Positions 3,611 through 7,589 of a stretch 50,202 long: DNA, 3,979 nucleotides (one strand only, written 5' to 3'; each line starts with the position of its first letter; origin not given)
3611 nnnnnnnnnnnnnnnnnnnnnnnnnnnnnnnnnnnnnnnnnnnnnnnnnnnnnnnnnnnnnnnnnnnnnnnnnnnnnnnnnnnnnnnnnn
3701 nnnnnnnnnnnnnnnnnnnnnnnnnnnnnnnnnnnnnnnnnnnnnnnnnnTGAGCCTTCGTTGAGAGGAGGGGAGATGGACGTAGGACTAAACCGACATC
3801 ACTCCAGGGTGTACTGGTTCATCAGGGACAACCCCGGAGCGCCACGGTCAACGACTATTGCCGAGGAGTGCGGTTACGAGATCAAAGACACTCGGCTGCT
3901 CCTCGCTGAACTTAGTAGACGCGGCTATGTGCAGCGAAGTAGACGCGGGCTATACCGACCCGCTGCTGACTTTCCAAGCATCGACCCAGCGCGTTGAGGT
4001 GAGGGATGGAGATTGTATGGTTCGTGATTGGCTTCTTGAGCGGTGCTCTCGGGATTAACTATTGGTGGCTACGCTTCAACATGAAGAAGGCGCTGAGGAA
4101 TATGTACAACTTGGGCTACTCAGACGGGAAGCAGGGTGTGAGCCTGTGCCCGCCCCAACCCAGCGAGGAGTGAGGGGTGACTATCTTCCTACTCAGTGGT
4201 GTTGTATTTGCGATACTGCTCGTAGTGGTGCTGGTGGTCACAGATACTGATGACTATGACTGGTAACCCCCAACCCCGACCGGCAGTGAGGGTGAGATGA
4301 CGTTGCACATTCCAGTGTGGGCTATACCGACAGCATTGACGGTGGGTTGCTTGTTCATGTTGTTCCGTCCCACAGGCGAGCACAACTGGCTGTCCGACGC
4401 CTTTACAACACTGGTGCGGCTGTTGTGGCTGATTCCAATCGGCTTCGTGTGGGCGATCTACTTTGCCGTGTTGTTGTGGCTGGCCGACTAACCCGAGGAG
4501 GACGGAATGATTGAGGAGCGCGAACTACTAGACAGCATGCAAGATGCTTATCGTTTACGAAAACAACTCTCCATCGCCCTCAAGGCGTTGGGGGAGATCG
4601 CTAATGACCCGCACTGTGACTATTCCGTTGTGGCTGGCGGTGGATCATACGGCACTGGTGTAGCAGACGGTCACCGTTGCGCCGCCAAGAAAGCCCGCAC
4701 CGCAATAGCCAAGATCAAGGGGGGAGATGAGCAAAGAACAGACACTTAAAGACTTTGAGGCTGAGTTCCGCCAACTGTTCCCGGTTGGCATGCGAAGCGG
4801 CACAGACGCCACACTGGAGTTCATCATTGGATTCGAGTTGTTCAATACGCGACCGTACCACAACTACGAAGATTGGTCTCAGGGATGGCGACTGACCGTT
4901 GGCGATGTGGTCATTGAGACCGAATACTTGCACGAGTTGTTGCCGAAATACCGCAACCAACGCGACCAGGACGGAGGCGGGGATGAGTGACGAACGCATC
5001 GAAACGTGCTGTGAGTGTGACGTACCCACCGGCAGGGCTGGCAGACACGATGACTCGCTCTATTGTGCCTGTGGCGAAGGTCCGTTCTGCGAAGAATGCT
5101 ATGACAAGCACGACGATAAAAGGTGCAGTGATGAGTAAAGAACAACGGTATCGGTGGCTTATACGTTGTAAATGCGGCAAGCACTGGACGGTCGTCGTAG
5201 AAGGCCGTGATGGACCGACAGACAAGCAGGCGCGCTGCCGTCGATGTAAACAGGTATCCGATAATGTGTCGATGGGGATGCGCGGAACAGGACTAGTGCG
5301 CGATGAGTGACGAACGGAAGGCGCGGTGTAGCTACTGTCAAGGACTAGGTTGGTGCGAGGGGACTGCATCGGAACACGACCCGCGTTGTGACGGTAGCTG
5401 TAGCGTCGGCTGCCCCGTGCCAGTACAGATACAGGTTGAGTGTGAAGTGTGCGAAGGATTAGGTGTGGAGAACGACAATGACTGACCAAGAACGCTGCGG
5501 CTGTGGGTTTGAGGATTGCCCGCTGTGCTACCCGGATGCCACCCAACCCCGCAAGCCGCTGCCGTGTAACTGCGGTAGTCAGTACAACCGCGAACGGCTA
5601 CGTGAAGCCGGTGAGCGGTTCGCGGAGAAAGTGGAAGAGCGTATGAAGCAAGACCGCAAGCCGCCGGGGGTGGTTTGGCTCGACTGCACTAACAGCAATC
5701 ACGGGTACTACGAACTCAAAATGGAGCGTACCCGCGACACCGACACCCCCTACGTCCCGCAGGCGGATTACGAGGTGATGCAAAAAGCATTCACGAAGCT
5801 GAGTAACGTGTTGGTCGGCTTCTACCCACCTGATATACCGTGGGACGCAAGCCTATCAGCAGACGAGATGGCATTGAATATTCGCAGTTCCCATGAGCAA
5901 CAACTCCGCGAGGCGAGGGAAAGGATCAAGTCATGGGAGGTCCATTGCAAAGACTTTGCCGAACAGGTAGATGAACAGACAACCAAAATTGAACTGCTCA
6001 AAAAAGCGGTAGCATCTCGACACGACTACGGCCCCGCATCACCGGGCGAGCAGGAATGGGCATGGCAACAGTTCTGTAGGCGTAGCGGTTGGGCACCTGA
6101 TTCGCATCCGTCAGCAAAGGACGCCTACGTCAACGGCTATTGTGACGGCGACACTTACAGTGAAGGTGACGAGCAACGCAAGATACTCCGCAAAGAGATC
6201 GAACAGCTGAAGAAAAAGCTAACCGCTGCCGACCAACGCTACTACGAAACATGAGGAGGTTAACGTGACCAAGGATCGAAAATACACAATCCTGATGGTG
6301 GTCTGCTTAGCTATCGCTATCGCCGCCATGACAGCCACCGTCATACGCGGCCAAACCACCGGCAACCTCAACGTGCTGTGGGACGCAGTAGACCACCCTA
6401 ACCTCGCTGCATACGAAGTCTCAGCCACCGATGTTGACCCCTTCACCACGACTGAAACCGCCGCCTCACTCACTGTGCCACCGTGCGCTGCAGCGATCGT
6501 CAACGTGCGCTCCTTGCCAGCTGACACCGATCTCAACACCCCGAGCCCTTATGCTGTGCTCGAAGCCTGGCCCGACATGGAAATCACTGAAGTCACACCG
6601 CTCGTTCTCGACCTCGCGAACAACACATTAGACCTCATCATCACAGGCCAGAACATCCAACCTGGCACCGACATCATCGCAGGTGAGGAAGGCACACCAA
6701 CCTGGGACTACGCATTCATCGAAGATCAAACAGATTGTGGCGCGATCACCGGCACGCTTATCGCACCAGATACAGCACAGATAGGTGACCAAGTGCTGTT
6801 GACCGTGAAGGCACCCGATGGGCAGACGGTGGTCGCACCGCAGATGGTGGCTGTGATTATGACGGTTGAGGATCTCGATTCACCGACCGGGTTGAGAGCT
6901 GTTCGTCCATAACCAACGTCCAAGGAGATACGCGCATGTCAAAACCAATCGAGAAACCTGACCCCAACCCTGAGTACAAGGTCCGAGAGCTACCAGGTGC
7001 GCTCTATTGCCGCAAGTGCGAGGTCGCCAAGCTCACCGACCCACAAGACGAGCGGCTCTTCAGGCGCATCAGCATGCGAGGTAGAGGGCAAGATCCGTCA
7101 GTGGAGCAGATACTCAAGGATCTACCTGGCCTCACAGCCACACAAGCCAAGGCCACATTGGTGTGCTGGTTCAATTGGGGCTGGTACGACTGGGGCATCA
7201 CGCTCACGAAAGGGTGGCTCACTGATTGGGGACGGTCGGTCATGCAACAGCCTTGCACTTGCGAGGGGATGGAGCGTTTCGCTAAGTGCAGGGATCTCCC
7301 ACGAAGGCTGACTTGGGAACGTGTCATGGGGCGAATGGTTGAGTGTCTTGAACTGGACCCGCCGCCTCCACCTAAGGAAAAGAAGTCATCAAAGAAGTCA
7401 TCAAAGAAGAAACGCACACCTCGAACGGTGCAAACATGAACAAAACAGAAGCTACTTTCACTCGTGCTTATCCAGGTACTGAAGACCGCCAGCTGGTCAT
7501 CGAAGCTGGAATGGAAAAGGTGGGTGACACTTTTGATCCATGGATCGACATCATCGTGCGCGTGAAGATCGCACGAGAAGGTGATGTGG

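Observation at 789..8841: Family-A DNA polymerase encoded as two ORFs 5.1 kb apart, cut exactly in front of motif A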

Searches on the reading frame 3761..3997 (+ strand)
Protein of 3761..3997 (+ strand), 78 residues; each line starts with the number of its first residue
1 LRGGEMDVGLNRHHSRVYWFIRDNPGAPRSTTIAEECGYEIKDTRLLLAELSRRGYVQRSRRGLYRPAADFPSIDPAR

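Call 27: search_protein_families(library=pfam, proteins=[window:3761-3997:+], max_evalue=0.1)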
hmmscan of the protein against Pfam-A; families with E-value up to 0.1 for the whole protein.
window:3761-3997:+ (78 aa): 6 families
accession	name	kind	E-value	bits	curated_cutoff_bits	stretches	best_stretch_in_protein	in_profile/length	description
PF13730.12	HTH_36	-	0.02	15.1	25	1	28-57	26-55/55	Helix-turn-helix domain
PF22798.2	DUF5817_CT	-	0.03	14.6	29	1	32-66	20-53/54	DUF5817, C-terminal domain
PF01978.25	TrmB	-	0.032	14.5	25.6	1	8-65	4-62/68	Sugar-specific transcriptional regulator TrmB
PF12802.13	MarR_2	-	0.033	14.8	27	1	9-61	2-54/61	MarR family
PF13338.12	AbiEi_4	-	0.052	14.1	25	1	43-67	28-48/49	Transcriptional regulator, AbiEi antitoxin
PF09339.16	HTH_IclR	-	0.055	13.7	22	1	22-59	13-50/52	IclR helix-turn-helix domain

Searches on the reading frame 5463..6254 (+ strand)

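Call 27: search_protein_families(library=pfam, proteins=[window:5463-6254:+], max_evalue=0.1)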
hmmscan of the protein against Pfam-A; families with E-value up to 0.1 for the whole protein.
window:5463-6254:+ (263 aa): 1 family
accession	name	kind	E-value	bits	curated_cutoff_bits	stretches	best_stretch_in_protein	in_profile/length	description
PF04859.17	DUF641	-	0.0035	18.1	27.6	1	139-185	70-116/127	Plant protein of unknown function (DUF641)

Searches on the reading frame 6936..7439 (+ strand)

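Call 27: search_protein_families(library=pfam, proteins=[window:6936-7439:+], max_evalue=0.1)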
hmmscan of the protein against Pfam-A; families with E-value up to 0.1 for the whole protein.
window:6936-7439:+ (167 aa): 1 family
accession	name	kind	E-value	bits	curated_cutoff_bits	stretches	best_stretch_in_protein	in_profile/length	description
PF04255.20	DUF433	-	0.051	13.8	23.6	1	52-75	30-53/56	Protein of unknown function (DUF433)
